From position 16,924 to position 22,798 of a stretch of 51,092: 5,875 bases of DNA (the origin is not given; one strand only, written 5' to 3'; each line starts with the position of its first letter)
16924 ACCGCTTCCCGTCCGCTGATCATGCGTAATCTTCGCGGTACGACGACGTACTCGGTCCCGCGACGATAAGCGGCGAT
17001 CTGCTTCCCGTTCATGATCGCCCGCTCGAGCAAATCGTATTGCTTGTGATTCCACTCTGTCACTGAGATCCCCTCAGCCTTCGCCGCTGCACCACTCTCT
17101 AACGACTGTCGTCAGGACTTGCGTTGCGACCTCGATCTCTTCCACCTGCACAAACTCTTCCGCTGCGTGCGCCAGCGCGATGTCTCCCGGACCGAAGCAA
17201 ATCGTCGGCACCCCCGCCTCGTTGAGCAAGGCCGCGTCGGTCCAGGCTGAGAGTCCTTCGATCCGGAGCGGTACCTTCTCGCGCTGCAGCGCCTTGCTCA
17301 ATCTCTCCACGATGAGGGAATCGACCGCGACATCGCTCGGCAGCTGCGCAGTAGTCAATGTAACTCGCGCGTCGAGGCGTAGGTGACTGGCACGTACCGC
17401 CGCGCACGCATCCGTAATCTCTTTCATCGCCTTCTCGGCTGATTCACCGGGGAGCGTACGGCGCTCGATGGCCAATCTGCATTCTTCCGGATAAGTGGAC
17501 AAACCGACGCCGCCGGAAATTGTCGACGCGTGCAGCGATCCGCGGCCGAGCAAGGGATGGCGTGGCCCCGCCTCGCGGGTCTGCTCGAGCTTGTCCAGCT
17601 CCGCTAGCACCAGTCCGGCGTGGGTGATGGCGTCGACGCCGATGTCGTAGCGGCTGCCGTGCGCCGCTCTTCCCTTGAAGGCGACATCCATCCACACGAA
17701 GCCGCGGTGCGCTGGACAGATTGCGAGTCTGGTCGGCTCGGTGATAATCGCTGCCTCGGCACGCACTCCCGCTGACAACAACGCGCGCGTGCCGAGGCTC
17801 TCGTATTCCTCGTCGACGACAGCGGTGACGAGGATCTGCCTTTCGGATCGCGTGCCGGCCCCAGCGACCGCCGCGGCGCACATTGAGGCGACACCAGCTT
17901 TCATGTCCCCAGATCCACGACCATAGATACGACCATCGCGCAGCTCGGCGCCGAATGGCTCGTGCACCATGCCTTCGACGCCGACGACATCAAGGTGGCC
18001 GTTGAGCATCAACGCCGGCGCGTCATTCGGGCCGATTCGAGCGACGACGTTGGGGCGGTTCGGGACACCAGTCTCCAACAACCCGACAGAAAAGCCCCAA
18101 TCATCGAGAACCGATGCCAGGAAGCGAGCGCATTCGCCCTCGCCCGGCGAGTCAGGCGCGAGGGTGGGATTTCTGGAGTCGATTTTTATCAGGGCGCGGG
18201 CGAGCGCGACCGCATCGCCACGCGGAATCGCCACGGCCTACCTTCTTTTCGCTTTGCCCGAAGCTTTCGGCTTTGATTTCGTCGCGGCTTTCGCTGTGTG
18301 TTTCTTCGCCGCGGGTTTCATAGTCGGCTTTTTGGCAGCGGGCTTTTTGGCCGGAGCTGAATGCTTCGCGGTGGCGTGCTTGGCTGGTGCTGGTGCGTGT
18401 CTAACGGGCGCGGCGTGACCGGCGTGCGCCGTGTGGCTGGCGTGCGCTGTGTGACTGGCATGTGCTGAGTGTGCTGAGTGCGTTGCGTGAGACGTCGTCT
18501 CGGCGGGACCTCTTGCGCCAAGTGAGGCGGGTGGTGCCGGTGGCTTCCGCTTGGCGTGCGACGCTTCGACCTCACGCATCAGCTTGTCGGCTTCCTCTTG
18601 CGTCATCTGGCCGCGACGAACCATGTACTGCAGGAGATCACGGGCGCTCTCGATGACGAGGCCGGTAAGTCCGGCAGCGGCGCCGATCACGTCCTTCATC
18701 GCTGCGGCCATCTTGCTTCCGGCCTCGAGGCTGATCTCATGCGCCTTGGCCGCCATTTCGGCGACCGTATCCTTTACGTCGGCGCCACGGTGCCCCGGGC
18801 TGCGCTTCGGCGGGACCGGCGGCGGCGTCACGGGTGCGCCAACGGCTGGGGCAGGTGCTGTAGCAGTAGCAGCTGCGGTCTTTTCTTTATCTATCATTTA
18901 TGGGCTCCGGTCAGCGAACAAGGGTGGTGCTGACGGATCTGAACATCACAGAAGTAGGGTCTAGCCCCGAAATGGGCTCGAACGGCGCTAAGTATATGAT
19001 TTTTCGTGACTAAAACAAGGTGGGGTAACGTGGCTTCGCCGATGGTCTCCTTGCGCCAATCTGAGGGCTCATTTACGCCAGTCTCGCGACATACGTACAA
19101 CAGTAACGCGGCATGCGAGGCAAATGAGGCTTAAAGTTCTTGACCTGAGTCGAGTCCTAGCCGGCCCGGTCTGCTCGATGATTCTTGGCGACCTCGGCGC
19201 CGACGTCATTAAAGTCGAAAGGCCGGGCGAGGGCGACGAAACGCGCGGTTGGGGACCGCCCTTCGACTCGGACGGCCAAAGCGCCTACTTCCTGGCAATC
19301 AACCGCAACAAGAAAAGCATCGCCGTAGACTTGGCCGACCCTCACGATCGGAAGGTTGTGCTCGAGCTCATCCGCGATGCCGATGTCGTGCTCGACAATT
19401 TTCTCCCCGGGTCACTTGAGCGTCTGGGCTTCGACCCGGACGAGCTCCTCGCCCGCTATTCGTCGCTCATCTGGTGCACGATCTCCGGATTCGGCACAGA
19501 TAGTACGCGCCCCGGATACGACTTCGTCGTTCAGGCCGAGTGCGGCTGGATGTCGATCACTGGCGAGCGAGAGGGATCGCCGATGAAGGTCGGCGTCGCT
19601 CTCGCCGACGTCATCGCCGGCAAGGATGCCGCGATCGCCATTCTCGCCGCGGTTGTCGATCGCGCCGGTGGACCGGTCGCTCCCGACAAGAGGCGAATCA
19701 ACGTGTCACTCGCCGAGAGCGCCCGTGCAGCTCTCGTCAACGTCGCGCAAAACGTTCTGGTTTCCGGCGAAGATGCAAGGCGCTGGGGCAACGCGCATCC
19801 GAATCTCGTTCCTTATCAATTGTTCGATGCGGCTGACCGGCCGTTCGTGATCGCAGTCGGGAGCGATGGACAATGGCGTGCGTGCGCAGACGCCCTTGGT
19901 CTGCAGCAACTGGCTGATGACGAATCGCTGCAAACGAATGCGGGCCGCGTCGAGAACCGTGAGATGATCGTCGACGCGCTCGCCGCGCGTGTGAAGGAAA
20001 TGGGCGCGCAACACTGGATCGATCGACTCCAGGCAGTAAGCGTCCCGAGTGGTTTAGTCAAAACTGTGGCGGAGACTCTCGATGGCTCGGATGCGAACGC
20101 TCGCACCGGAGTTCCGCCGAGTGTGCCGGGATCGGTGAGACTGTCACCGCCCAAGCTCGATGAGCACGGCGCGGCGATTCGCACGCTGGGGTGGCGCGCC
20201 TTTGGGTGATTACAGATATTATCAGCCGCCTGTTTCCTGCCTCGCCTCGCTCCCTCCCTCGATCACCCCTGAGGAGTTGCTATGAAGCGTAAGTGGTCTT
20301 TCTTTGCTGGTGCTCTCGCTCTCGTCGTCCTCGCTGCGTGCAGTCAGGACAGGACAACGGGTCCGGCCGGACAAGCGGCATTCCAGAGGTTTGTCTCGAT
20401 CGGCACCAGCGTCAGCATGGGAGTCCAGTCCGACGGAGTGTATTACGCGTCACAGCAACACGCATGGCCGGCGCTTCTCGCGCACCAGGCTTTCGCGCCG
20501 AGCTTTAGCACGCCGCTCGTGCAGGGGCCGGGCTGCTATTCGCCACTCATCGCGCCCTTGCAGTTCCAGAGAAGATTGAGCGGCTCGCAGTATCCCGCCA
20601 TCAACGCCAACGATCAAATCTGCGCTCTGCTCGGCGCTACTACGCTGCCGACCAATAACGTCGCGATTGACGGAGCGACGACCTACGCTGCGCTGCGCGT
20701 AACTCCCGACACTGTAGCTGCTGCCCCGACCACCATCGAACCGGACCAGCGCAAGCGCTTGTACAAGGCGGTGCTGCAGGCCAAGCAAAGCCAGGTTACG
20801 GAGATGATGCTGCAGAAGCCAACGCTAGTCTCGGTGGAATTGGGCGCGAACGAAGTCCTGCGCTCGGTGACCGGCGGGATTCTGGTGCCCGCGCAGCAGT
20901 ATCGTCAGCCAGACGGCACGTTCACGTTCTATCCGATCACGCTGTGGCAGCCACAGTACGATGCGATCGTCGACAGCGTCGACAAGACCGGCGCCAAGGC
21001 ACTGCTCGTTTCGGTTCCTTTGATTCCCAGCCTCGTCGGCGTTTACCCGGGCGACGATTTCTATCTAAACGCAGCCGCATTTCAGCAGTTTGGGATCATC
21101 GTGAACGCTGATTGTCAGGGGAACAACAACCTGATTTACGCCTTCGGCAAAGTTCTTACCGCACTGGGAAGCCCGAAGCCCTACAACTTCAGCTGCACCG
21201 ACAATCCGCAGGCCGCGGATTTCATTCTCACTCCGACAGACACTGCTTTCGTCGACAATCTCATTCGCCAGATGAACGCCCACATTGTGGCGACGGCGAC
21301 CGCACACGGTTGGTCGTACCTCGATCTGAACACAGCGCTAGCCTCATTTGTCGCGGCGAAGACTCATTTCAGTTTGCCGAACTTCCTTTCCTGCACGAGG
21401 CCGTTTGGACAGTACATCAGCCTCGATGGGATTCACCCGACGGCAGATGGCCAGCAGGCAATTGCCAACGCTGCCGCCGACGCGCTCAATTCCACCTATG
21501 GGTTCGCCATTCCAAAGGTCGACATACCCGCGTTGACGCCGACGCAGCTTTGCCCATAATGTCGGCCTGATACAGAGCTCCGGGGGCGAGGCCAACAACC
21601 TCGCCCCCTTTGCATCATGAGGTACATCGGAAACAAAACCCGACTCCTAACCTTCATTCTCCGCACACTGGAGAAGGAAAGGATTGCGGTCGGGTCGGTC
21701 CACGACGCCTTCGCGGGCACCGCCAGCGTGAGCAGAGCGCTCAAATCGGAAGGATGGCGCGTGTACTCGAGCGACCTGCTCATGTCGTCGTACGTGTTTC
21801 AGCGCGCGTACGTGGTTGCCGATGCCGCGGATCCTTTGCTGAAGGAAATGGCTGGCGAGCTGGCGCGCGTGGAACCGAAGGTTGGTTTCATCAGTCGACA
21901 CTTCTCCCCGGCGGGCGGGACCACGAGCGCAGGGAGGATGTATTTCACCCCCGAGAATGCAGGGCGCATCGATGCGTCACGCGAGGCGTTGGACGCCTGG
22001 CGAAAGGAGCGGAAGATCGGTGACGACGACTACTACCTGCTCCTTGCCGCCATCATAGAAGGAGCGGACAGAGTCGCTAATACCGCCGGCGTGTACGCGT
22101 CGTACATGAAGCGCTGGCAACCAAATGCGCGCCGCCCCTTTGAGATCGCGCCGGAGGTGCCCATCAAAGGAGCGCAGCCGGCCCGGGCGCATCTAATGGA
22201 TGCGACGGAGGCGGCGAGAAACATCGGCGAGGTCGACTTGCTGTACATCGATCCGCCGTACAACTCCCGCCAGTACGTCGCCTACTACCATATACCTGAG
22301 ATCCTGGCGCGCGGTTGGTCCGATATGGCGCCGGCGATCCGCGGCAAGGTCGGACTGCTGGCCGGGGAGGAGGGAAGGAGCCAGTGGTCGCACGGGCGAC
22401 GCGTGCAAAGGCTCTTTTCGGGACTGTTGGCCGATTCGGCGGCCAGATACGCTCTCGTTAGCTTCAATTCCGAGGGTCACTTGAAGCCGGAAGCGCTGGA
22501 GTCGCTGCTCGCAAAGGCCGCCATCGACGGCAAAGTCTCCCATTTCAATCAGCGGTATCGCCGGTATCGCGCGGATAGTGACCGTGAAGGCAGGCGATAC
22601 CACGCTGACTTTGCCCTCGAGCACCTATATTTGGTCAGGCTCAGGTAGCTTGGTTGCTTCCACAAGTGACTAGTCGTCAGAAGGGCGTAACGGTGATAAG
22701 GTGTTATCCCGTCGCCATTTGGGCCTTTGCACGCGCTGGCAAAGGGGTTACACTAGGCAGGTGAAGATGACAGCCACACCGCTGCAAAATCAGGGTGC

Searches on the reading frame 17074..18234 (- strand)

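Call 67: search_protein_families(library=pfam, proteins=[window:17074-18234:-], max_evalue=0.00001)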
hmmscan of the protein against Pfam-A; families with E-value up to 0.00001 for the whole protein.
window:17074-18234:- (386 aa): 3 families
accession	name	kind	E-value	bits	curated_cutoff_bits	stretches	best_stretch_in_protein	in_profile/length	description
PF01546.33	Peptidase_M20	-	2.1e-29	103.4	24.6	1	76-379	1-205/206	Peptidase family M20/M25/M40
PF07687.19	M20_dimer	-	2.2e-15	57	21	1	175-279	2-101/107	Peptidase dimerisation domain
PF04389.22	Peptidase_M28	-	2.8e-06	27.6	21.3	1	62-154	1-78/193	Peptidase family M28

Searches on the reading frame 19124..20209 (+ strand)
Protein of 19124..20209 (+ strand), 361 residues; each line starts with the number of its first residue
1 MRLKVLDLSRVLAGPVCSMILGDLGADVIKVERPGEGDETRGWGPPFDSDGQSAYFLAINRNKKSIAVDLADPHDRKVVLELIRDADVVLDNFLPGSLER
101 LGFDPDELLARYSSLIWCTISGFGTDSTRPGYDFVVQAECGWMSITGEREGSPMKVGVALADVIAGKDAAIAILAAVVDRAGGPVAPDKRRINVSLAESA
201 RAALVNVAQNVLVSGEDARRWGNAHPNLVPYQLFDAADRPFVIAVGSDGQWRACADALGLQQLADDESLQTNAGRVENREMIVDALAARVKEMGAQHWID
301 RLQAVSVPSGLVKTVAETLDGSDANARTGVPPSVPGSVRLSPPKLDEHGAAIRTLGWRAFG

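Call 67: search_protein_families(library=pfam, proteins=[window:19124-20209:+], max_evalue=0.00001)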
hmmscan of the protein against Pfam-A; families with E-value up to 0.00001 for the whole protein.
window:19124-20209:+ (361 aa): 1 family
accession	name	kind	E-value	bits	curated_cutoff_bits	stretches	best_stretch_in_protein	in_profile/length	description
PF02515.22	CoA_transf_3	-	9e-99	331.5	23.3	1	3-329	4-328/366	CoA-transferase family III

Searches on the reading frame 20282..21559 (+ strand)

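Call 67: search_protein_families(library=pfam, proteins=[window:20282-21559:+], max_evalue=0.00001)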
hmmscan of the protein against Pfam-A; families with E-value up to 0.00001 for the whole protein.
window:20282-21559:+ (425 aa): 2 families
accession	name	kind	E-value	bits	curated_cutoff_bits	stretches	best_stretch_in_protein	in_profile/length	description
PF13472.12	Lipase_GDSL_2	-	1e-07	33.1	32.9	1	115-393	25-178/178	GDSL-like Lipase/Acylhydrolase family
PF00657.28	Lipase_GDSL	-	9.9e-07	29.5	23.6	0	324-397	152-207/208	GDSL-like Lipase/Acylhydrolase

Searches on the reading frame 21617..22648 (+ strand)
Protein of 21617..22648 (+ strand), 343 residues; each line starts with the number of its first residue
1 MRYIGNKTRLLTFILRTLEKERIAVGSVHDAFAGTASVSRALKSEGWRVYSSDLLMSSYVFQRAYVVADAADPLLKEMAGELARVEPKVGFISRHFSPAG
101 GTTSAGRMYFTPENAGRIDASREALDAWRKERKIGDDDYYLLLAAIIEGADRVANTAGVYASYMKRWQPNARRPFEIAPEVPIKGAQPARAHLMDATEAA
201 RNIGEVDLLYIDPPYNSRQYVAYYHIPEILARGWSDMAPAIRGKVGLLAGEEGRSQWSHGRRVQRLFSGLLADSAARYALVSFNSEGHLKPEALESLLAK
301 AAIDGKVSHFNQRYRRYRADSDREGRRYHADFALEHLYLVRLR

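Call 67: search_protein_families(library=pfam, proteins=[window:21617-22648:+], max_evalue=0.00001)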
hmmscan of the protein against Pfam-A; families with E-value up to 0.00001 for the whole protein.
window:21617-22648:+ (343 aa): 1 family
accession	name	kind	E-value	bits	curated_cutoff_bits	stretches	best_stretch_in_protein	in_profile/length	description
PF02086.21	MethyltransfD12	-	2.3e-23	83.7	22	1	3-227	1-197/253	D12 class N6 adenine-specific DNA methyltransferase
